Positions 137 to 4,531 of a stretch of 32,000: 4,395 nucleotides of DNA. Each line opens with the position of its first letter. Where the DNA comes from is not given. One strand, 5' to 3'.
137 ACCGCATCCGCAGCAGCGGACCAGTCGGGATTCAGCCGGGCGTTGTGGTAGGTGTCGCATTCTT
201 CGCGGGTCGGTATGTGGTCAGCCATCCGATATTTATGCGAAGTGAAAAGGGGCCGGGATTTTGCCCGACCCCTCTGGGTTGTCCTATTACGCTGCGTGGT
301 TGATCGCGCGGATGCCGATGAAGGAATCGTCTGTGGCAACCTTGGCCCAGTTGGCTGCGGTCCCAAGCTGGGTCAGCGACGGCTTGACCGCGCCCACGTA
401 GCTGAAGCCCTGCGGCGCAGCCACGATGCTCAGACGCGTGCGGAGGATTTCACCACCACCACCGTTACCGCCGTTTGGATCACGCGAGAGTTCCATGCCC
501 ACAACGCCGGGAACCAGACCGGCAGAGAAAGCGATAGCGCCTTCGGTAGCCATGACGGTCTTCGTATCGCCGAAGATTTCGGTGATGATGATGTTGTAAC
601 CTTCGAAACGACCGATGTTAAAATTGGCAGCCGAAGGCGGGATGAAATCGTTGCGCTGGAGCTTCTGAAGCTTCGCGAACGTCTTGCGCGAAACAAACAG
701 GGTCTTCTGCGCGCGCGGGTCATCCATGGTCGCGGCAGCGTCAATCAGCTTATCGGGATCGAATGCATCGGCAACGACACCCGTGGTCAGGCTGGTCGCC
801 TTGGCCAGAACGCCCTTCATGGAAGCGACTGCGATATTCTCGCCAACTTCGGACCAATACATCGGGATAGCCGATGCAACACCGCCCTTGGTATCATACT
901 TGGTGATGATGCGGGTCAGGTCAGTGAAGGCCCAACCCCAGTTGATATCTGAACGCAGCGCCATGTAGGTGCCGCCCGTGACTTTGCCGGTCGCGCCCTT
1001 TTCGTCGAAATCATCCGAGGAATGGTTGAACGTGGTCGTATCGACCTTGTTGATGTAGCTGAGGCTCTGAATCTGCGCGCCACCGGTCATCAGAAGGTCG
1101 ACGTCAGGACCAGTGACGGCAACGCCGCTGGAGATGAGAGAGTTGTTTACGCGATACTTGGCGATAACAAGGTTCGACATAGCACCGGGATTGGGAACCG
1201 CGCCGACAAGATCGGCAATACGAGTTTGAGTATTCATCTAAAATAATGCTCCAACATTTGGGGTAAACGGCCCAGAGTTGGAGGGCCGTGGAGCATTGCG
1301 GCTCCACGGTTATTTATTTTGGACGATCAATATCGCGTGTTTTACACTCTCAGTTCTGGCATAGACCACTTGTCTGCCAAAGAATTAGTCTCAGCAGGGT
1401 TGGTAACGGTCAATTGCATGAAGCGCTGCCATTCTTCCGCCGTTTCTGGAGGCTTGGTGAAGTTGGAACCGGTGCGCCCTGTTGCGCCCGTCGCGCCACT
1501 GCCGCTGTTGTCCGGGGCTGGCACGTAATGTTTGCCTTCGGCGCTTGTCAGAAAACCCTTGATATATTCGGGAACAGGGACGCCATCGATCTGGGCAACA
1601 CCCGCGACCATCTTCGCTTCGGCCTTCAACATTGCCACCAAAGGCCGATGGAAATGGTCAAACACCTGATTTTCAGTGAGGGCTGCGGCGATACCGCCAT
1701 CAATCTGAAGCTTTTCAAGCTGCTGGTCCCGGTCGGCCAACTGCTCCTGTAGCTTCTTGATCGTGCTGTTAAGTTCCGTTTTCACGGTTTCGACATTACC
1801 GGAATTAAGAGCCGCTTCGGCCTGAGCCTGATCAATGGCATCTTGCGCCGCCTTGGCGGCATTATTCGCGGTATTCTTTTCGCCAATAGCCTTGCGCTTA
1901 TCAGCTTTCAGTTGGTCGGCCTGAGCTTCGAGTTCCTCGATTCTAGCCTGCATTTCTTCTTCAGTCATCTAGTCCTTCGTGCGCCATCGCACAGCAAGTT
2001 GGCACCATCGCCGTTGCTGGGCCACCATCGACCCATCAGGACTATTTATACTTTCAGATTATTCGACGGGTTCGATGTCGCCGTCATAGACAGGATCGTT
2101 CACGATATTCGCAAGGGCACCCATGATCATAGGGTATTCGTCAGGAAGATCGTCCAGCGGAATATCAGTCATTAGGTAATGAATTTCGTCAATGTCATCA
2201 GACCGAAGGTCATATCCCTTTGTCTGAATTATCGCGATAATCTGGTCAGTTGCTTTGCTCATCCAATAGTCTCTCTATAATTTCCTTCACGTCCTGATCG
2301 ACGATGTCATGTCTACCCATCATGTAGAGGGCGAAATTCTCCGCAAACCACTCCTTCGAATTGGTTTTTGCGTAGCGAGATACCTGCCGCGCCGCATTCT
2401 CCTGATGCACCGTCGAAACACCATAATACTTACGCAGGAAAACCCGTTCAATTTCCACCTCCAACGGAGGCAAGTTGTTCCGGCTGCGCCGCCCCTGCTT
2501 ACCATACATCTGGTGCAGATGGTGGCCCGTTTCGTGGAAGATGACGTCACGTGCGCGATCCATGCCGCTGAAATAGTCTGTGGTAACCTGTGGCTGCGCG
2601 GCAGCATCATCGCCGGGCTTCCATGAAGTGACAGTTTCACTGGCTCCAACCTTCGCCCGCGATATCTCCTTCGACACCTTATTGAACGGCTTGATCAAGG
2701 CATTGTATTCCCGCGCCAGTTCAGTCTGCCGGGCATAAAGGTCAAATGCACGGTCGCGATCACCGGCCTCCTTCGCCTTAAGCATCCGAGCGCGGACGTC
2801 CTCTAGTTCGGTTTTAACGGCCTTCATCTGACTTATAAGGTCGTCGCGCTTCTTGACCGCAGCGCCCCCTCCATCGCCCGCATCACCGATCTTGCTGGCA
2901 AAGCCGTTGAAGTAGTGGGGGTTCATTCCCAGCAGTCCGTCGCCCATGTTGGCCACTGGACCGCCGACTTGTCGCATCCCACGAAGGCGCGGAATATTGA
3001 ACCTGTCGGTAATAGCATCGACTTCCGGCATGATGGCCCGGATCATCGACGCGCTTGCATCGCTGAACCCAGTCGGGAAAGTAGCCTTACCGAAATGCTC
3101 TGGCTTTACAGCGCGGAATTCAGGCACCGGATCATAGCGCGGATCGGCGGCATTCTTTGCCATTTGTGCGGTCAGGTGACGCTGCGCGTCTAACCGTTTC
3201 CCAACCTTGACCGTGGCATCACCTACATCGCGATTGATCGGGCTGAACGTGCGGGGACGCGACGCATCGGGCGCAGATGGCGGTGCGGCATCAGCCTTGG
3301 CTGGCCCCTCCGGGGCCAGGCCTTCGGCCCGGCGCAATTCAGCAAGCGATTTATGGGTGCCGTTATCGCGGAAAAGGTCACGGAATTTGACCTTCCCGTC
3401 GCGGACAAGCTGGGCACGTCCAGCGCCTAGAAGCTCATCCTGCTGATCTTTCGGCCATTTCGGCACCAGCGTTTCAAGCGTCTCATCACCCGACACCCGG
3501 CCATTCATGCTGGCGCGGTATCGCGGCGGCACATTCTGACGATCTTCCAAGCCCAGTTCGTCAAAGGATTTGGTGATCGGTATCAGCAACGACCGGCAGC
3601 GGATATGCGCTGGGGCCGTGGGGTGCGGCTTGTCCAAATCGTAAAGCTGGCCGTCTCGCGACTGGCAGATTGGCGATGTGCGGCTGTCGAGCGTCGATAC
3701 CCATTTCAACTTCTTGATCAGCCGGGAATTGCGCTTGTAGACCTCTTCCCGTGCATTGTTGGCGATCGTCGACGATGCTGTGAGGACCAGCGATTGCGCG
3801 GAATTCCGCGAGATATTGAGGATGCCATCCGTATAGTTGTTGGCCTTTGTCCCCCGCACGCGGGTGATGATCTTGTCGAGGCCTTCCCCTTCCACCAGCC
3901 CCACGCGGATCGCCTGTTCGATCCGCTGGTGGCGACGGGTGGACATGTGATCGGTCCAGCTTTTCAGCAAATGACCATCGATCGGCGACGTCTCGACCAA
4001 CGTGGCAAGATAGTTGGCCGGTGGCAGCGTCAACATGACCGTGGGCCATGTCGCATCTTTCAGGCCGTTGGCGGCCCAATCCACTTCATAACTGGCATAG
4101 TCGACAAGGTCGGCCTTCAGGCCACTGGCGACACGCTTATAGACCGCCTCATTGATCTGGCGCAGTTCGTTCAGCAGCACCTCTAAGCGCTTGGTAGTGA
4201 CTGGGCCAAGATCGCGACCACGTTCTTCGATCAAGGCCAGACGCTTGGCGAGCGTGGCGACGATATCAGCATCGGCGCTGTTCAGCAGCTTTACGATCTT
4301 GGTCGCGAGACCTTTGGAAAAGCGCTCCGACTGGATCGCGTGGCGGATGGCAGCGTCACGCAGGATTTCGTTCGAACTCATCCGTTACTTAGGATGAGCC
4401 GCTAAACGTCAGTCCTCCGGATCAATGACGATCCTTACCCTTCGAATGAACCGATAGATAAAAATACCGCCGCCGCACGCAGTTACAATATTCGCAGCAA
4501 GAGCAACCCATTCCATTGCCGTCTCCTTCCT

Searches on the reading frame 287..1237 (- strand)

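Call 48: search_protein_families(library=pfam, proteins=[window:287-1237:-], max_evalue=0.01)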
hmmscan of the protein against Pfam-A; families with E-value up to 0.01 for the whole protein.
window:287-1237:- (316 aa): 1 family
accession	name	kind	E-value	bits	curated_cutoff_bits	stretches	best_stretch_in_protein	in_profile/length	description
PF20036.5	Gp13-like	-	0.0048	16.7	26.4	0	276-304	275-306/313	Major capsid protein 13-like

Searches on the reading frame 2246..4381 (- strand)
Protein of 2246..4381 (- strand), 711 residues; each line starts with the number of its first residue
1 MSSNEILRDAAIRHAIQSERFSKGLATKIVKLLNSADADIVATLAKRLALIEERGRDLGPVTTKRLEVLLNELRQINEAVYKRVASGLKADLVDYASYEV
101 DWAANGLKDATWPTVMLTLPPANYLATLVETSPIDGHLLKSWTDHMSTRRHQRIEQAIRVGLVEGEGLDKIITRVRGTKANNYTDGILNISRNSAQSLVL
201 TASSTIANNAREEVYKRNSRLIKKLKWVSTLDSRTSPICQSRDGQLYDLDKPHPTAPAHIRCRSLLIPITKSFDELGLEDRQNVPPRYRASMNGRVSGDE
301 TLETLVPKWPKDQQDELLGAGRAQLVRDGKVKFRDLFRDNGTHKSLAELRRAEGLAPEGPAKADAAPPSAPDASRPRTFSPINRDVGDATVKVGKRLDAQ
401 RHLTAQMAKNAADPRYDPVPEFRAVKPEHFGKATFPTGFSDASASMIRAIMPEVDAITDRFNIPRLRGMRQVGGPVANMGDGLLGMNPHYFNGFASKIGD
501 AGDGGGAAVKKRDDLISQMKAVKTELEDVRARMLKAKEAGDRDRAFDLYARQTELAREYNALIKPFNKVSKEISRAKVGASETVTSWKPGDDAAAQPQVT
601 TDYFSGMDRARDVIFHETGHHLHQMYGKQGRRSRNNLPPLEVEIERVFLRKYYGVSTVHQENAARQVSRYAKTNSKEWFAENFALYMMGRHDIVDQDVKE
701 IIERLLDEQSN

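Call 48: search_protein_families(library=pfam, proteins=[window:2246-4381:-], max_evalue=0.01)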
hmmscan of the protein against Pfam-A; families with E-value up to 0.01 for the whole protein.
window:2246-4381:- (711 aa): 2 families
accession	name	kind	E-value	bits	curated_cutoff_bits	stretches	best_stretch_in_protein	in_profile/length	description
PF04233.19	Phage_Mu_F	-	3.5e-11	44.3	29.6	1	152-266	1-111/112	Phage Mu protein F like protein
PF07737.17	ATLF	-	0.0054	16.9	27.4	0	656-691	137-174/193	Anthrax toxin lethal factor, N- and C-terminal domain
